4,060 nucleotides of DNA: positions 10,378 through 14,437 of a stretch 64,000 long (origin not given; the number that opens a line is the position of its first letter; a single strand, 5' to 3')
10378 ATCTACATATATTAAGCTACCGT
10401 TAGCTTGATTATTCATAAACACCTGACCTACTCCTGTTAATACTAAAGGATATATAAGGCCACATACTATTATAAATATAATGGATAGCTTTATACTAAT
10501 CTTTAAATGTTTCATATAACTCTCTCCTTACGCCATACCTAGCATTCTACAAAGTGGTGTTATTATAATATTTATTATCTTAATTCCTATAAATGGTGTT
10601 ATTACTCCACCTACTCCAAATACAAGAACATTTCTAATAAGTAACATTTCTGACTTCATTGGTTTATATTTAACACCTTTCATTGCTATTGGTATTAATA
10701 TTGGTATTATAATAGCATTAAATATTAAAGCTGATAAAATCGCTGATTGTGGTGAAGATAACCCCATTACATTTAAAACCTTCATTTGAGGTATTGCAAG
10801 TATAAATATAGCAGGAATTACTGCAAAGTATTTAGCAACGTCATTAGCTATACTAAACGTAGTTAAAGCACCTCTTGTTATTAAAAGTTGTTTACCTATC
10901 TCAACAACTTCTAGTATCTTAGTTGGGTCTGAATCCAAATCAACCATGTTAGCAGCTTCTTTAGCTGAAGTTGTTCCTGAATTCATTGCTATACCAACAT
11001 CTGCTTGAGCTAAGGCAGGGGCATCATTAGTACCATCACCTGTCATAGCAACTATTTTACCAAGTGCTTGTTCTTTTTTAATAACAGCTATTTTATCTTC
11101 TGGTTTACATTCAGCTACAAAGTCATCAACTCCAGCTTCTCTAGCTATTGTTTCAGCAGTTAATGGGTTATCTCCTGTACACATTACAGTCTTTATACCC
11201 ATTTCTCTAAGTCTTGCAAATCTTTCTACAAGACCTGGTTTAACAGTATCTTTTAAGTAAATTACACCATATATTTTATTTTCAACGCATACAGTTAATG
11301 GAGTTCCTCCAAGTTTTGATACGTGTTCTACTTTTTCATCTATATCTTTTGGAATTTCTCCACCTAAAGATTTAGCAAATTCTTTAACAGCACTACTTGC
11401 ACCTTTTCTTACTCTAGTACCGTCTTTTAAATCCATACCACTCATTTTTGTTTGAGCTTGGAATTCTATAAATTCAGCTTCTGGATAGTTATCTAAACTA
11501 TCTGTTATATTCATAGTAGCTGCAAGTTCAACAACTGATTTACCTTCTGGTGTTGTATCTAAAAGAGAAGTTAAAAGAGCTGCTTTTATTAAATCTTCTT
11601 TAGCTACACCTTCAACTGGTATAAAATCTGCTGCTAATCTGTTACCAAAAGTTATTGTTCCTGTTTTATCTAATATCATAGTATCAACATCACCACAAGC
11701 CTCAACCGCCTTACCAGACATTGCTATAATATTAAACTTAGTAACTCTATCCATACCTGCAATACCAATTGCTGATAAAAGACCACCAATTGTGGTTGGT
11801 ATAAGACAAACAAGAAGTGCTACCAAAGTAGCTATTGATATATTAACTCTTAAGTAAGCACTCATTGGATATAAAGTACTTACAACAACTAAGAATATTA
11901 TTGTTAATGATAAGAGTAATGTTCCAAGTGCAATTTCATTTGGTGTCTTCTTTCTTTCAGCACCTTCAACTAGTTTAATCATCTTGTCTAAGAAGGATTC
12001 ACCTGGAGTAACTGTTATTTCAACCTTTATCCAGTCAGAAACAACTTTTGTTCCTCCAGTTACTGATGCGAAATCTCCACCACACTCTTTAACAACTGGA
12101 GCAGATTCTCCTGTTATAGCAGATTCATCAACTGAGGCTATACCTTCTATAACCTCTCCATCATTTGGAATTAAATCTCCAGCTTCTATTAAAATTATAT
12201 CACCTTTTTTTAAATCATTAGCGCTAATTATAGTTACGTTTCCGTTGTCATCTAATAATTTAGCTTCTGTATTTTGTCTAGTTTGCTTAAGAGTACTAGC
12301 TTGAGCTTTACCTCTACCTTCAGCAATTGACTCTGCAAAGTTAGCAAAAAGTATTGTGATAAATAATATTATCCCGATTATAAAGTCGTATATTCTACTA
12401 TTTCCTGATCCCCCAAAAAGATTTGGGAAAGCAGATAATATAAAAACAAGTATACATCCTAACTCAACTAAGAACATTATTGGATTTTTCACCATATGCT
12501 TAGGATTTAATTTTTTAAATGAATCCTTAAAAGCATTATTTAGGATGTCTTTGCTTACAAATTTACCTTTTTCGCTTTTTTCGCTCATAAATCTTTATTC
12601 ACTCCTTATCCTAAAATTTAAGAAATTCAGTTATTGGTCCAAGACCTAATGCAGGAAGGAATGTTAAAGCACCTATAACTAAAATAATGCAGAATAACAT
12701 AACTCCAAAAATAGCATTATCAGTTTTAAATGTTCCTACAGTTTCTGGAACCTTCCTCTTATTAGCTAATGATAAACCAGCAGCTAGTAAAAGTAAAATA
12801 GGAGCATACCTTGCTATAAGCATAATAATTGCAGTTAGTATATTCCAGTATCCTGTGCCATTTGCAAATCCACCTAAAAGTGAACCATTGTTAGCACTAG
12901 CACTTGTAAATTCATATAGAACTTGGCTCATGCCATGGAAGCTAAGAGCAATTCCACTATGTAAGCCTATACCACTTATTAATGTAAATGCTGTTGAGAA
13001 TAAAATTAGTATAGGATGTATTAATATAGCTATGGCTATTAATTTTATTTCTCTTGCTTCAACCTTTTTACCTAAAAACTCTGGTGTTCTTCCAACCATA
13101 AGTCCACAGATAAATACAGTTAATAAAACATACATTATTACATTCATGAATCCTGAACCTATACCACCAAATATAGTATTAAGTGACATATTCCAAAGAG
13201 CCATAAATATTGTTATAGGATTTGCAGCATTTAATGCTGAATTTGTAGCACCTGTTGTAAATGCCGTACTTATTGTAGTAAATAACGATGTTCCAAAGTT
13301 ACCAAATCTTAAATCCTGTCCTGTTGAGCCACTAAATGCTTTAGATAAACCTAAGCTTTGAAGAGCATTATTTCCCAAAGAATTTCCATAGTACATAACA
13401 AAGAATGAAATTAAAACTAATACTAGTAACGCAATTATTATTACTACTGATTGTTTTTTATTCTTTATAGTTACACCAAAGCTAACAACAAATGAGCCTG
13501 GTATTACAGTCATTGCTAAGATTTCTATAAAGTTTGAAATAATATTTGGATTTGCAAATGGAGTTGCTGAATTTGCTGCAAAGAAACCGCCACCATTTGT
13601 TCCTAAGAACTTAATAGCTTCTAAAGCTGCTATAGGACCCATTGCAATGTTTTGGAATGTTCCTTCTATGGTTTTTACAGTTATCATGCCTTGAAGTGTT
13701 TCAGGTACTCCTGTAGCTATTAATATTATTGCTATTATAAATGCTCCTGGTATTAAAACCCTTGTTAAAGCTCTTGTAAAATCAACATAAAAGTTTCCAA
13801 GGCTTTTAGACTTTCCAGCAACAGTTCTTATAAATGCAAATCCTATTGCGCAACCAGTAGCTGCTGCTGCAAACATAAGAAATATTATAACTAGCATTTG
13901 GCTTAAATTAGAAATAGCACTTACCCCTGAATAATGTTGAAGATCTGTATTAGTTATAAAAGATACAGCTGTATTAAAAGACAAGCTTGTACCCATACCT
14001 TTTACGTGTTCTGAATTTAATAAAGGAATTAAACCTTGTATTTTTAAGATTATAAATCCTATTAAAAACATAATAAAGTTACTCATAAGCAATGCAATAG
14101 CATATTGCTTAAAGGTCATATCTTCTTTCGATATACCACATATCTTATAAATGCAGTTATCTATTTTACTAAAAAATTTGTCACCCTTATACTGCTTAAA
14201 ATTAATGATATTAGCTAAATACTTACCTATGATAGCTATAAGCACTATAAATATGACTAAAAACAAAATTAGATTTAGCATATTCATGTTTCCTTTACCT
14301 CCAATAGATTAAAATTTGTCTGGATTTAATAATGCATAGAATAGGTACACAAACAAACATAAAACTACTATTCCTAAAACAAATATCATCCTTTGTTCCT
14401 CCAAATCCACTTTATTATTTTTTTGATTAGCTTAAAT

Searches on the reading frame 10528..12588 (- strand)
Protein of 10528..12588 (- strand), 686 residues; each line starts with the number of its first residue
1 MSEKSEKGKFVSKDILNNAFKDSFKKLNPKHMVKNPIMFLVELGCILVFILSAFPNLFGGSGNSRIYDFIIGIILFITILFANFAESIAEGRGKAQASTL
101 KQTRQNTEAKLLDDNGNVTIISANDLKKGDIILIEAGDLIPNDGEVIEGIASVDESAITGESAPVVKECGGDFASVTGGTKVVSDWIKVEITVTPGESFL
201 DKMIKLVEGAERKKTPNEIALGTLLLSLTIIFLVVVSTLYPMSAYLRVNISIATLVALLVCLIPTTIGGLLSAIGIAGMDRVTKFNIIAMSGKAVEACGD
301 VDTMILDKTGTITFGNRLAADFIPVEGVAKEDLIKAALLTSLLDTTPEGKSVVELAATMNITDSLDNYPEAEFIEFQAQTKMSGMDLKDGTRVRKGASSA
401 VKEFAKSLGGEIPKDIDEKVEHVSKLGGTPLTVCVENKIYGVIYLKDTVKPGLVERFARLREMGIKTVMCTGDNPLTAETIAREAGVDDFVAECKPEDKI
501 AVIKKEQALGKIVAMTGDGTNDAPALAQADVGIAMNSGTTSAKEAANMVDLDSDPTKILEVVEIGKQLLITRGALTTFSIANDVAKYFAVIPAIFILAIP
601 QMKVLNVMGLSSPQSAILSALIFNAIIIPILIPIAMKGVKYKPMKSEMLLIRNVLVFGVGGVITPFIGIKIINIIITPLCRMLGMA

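Call 82: search_protein_families(library=pfam, proteins=[window:10528-12588:-], max_evalue=0.00001)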
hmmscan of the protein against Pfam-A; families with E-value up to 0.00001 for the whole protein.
window:10528-12588:- (686 aa): 3 families
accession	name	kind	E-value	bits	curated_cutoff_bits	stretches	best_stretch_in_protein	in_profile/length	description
PF00122.25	E1-E2_ATPase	-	2e-32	112.6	28.1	1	106-283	4-179/181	E1-E2 ATPase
PF00702.32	Hydrolase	-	4.9e-29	102.5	26.4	1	301-530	1-191/191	haloacid dehalogenase-like hydrolase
PF08282.18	Hydrolase_3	-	3.8e-08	33.8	20.9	0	513-549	206-242/255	haloacid dehalogenase-like hydrolase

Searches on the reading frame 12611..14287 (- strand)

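Call 82: search_protein_families(library=pfam, proteins=[window:12611-14287:-], max_evalue=0.00001)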
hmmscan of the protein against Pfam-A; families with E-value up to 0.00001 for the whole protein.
window:12611-14287:- (558 aa): 1 family
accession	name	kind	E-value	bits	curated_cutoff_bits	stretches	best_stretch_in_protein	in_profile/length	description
PF03814.21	KdpA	-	6.5e-193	642.3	22.6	1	8-556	2-548/548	Potassium-transporting ATPase A subunit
